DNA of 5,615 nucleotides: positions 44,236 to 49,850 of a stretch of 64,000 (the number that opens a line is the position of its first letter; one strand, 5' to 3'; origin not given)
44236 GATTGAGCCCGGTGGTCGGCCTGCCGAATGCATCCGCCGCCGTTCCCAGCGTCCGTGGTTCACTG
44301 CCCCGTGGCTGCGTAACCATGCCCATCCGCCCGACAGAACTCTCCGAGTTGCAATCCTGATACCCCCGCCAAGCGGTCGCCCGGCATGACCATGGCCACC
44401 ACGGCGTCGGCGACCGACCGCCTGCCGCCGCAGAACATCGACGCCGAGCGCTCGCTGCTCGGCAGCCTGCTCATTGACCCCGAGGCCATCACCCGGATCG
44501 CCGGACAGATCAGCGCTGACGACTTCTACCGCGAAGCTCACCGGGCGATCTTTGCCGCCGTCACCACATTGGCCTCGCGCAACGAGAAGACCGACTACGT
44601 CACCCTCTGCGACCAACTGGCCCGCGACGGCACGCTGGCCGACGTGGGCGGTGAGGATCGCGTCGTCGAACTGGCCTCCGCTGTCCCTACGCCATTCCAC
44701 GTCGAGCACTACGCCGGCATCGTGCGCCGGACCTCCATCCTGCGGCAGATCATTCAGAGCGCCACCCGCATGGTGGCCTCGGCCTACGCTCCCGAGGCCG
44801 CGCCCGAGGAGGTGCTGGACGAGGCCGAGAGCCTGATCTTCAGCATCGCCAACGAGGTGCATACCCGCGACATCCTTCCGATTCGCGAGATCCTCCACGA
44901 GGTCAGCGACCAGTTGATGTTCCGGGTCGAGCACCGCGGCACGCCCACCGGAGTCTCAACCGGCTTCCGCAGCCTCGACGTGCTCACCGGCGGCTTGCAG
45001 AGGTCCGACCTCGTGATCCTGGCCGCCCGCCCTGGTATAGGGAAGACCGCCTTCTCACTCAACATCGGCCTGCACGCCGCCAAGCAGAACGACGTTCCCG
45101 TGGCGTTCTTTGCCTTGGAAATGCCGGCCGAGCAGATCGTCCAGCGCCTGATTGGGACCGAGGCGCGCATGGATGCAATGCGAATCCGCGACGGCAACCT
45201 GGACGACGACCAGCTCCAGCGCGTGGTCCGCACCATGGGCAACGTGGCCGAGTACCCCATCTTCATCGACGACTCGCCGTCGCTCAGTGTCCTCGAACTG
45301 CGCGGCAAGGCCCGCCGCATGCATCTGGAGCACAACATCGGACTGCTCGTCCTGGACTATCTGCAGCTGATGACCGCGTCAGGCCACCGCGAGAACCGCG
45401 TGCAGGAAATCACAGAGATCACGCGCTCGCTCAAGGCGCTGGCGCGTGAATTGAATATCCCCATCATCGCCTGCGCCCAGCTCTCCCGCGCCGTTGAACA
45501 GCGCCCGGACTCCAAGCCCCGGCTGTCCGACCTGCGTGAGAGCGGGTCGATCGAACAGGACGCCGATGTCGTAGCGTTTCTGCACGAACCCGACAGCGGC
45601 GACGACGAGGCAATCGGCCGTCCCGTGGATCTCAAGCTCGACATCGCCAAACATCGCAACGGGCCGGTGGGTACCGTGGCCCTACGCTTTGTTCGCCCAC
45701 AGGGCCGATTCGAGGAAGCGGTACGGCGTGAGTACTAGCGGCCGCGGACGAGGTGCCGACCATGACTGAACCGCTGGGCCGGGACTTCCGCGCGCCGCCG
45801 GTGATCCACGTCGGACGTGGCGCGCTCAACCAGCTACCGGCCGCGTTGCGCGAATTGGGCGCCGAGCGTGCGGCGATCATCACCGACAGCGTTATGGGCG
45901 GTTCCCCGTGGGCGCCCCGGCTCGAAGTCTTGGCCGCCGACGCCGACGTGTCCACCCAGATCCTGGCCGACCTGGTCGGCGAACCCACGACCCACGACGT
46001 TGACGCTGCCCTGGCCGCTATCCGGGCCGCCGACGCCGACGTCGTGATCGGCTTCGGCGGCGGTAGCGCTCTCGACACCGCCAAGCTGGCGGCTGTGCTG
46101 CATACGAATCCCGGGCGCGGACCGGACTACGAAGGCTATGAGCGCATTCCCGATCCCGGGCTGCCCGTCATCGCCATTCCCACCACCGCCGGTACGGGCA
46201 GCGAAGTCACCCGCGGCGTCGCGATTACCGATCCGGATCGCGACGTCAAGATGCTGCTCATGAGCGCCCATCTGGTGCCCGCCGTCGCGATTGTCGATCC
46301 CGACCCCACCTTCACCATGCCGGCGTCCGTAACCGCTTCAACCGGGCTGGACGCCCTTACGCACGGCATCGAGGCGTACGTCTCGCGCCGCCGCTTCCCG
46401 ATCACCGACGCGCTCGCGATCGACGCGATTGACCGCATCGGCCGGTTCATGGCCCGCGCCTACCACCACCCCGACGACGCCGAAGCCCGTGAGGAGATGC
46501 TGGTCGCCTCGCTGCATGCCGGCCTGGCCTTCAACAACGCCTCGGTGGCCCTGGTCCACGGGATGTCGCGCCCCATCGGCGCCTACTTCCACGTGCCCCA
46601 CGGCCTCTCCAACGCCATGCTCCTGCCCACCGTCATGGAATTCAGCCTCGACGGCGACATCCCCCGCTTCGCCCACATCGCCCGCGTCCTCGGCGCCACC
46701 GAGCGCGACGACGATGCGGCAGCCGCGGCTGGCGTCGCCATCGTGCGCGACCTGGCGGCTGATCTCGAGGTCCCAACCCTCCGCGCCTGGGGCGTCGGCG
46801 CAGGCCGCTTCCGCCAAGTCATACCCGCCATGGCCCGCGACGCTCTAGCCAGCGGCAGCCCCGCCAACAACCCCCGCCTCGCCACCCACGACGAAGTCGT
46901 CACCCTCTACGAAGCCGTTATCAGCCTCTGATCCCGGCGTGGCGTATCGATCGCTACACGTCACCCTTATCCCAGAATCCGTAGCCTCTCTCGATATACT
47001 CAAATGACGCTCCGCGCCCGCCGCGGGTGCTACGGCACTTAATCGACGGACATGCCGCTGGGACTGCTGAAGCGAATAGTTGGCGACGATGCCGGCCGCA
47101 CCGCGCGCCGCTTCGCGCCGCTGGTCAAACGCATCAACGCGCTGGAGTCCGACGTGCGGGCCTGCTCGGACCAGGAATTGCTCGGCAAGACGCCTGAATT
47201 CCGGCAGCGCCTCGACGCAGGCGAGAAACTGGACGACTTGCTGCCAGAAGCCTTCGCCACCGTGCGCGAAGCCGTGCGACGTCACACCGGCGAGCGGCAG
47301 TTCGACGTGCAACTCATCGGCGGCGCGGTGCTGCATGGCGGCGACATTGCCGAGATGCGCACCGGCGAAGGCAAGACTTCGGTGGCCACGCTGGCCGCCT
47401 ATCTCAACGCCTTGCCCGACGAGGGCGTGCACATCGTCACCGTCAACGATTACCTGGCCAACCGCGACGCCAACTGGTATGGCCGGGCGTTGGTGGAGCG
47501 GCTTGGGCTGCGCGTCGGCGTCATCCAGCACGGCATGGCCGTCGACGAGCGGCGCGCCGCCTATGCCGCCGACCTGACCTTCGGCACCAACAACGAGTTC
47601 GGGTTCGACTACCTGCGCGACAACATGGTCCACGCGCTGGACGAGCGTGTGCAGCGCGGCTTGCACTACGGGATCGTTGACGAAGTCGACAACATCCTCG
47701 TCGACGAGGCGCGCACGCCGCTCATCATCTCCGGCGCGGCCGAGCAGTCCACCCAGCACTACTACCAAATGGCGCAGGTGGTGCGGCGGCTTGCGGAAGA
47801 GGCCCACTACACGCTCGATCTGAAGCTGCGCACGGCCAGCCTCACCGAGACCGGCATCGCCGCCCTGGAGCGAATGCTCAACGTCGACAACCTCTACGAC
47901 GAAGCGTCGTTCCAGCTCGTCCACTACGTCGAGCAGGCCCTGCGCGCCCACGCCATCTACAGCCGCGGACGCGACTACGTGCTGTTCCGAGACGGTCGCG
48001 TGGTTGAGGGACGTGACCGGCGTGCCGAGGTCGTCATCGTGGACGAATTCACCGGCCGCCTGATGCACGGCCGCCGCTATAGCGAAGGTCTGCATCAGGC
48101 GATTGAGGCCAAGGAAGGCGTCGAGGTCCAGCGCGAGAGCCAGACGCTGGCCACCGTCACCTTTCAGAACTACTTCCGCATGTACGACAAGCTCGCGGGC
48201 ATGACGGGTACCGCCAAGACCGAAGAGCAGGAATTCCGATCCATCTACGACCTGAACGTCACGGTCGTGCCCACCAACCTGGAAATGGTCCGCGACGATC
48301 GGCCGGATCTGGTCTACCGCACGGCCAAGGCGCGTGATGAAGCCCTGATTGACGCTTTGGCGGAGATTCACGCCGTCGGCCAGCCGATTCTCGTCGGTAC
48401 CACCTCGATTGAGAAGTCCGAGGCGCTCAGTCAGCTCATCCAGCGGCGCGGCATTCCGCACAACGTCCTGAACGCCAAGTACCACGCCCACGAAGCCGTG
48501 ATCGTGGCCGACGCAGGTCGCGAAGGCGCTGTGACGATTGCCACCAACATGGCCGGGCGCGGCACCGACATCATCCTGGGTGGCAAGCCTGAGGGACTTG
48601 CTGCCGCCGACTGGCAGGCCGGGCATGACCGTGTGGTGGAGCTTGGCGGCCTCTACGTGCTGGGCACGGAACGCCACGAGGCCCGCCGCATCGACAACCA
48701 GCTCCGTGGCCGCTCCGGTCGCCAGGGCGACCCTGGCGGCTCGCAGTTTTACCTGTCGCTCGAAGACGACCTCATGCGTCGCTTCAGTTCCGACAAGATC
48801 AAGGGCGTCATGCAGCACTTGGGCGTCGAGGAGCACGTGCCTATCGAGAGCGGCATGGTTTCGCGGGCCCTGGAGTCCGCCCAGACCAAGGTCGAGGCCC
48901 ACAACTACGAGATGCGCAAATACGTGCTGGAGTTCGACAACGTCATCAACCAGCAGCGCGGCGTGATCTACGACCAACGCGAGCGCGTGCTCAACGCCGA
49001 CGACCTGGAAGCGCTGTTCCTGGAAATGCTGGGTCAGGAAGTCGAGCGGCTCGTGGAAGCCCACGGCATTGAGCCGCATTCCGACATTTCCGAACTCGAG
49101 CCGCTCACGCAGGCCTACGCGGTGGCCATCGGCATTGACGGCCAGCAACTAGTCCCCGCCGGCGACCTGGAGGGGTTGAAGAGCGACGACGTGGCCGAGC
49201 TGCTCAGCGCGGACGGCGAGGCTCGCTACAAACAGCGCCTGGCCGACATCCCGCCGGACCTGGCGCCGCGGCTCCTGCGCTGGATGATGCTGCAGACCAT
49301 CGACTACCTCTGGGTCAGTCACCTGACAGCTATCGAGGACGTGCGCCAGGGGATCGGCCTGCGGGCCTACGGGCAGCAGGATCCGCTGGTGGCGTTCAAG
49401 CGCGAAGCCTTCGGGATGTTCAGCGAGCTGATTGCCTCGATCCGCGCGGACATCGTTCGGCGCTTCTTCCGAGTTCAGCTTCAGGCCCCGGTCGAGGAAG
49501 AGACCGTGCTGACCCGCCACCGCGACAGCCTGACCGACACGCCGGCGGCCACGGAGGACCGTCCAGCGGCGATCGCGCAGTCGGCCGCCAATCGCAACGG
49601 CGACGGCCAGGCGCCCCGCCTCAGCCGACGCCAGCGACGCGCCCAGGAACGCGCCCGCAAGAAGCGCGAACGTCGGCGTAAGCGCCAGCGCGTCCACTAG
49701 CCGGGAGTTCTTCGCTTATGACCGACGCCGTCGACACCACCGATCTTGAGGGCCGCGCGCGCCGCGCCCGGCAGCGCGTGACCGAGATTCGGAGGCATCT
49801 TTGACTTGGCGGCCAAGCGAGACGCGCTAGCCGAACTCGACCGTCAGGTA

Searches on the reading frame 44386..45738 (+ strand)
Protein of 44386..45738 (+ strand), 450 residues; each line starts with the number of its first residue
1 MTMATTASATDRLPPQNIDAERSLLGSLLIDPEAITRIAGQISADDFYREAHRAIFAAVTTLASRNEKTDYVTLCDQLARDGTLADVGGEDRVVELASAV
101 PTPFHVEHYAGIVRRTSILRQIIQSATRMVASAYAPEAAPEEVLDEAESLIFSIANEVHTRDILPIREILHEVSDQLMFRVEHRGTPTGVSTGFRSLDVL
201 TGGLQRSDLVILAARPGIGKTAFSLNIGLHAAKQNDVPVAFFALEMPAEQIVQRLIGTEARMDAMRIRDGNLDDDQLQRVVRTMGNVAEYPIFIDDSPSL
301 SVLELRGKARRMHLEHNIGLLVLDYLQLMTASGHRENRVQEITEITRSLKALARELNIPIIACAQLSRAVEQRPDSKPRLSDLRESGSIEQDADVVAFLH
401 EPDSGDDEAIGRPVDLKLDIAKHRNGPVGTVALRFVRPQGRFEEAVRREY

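Call 26: search_protein_families(library=ncbifam, proteins=[window:44386-45738:+], max_evalue=0.00001)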
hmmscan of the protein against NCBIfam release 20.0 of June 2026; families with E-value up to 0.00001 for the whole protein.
window:44386-45738:+ (450 aa): 16 families
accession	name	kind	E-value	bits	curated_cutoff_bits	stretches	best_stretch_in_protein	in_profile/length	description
TIGR00665.1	DnaB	equivalog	6.1e-151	503.1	385.25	1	13-445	1-433/435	replicative DNA helicase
NF004384.0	PRK05748.1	equivalog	1.3e-150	501.9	525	1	8-448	4-445/452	replicative DNA helicase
NF005852.0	PRK07773.1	equivalog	3.8e-145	485.4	780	2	4-388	14-398/886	replicative DNA helicase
NF004109.0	PRK05595.1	equivalog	1.2e-123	413.1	737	1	14-442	8-435/444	replicative DNA helicase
NF006606.0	PRK09165.1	equivalog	1.5e-120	403.1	540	1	7-400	14-426/497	replicative DNA helicase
NF006443.0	PRK08760.1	equivalog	1.1e-117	393.3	741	1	11-444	30-466/476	replicative DNA helicase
TIGR03600.1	phage_DnaB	exception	1.8e-115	386.3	498.65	1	17-435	1-421/421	phage replicative helicase, DnaB family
NF005424.0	PRK07004.1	equivalog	3.8e-114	381.8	834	1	12-444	13-450/460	replicative DNA helicase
NF005945.0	PRK08006.1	equivalog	8e-110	367.9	898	1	12-445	25-463/471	replicative DNA helicase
NF005369.0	PRK06904.1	equivalog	8.4e-109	364.4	809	1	12-444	23-463/474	replicative DNA helicase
NF040583.1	dnaB_SPI-7_type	exception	2.8e-108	362.8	655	1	16-444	3-433/434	SPI-7-type island replicative DNA helicase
NF006458.0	PRK08840.1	equivalog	1.6e-107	360.1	884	1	12-443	18-454/464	replicative DNA helicase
NF006306.0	PRK08506.1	equivalog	3.7e-102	342.4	596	1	16-400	5-385/472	replicative DNA helicase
NF004967.0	PRK06321.1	equivalog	3.4e-96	323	751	1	7-443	9-463/472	replicative DNA helicase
NF005240.0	PRK06749.1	subfamily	5.4e-86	289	686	1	16-444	4-426/428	replicative DNA helicase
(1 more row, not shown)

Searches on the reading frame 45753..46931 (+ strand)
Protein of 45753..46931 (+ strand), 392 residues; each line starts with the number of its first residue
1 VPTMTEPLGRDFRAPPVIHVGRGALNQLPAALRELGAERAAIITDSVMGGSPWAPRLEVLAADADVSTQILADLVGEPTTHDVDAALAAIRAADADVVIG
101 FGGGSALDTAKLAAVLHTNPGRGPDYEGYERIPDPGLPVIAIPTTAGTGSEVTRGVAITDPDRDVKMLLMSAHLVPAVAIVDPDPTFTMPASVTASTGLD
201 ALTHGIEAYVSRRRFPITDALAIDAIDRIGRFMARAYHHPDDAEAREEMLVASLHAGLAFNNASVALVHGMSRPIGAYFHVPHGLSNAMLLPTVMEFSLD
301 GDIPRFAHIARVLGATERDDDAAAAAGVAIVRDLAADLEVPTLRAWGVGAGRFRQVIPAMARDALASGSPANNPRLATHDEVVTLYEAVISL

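Call 26: search_protein_families(library=ncbifam, proteins=[window:45753-46931:+], max_evalue=0.00001)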
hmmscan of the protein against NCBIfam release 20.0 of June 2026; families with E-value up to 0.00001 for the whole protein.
window:45753-46931:+ (392 aa): 16 families
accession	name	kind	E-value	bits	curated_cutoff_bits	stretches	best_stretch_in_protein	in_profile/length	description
TIGR02638.1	lactal_redase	equivalog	6.3e-88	295.1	523.15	1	17-386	9-379/379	lactaldehyde reductase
NF041833.1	Fe_ADH_ErcA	equivalog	4.6e-87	292.6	550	1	10-389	4-381/382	alcohol dehydrogenase-like regulatory protein ErcA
NF007911.0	PRK10624.1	equivalog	1.1e-80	271.5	537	1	19-389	12-381/382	lactaldehyde reductase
NF007363.0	PRK09860.1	equivalog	1.6e-77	261.2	581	1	12-389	6-382/383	L-threonine dehydrogenase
NF053866.1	CholDhdGbsBBac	equivalog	7e-75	252.1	550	1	10-387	10-388/392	choline dehydrogenase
NF011998.0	PRK15454.1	equivalog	2.2e-74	250.6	556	1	11-388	23-393/395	ethanolamine utilization ethanol dehydrogenase EutG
NF058672.1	4HyButDHCUPNE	equivalog_domain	9.7e-71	238.9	500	1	18-388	10-376/378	4-hydroxybutyrate dehydrogenase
NF010378.0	PRK13805.1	equivalog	1.4e-70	238.2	951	1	12-388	459-862/872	bifunctional acetaldehyde-CoA/alcohol dehydrogenase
NF050025.1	SulfAcetaldRedSarD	equivalog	3.2e-70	237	700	1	18-388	12-383/385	sulfoacetaldehyde reductase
TIGR03405.1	Phn_Fe-ADH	equivalog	5.7e-53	179.9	423.7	1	14-318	3-308/355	iron-containing alcohol dehydrogenase PsrA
TIGR04266.1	NDMA_methanol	equivalog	7.6e-42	143.6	625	1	11-341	12-348/420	NDMA-dependent methanol dehydrogenase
NF041822.1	daptide_DH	equivalog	1.6e-24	86.5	300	1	39-253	2-223/363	daptide-type RiPP biosynthesis dehydogenase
NF011717.0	PRK15138.1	equivalog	3.9e-16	59.1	645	1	76-348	67-348/387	alcohol dehydrogenase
NF006941.0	PRK09423.1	subfamily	9.5e-12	44.4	336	1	19-116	12-106/367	glycerol dehydrogenase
NF053832.1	GlycoaldRedHalo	equivalog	2.6e-08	33.4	550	1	10-112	3-102/363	glycolaldehyde reductase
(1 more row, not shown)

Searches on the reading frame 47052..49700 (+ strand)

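Call 26: search_protein_families(library=ncbifam, proteins=[window:47052-49700:+], max_evalue=0.00001)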
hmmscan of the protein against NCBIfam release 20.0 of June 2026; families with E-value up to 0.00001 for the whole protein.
window:47052-49700:+ (882 aa): 8 families
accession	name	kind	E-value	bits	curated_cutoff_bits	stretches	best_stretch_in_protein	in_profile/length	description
NF009538.1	PRK12904.1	equivalog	0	1097.1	814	1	5-810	1-813/814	preprotein translocase subunit SecA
TIGR00963.1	secA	equivalog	0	1022.9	800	1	28-797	1-787/787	preprotein translocase subunit SecA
NF006630.0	PRK09200.1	subfamily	7.6e-263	874.2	862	1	16-817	12-783/789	preprotein translocase subunit SecA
TIGR04397.1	SecA2_Bac_anthr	exception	1.7e-259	863.1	1085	1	6-807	1-772/774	accessory Sec system translocase SecA2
NF009536.0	PRK12901.1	equivalog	6.6e-241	802.6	1493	3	269-693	468-867/1118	preprotein translocase subunit SecA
TIGR03714.1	secA2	equivalog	5.6e-208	692.8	930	1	19-797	7-761/762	accessory Sec system translocase SecA2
NF012136.0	SecA2_Lm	equivalog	7.4e-189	629.4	1100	1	19-793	12-753/776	accessory Sec system translocase SecA2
TIGR04221.1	SecA2_Mycobac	equivalog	8.5e-182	606.2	725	2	7-659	6-629/762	accessory Sec system translocase SecA2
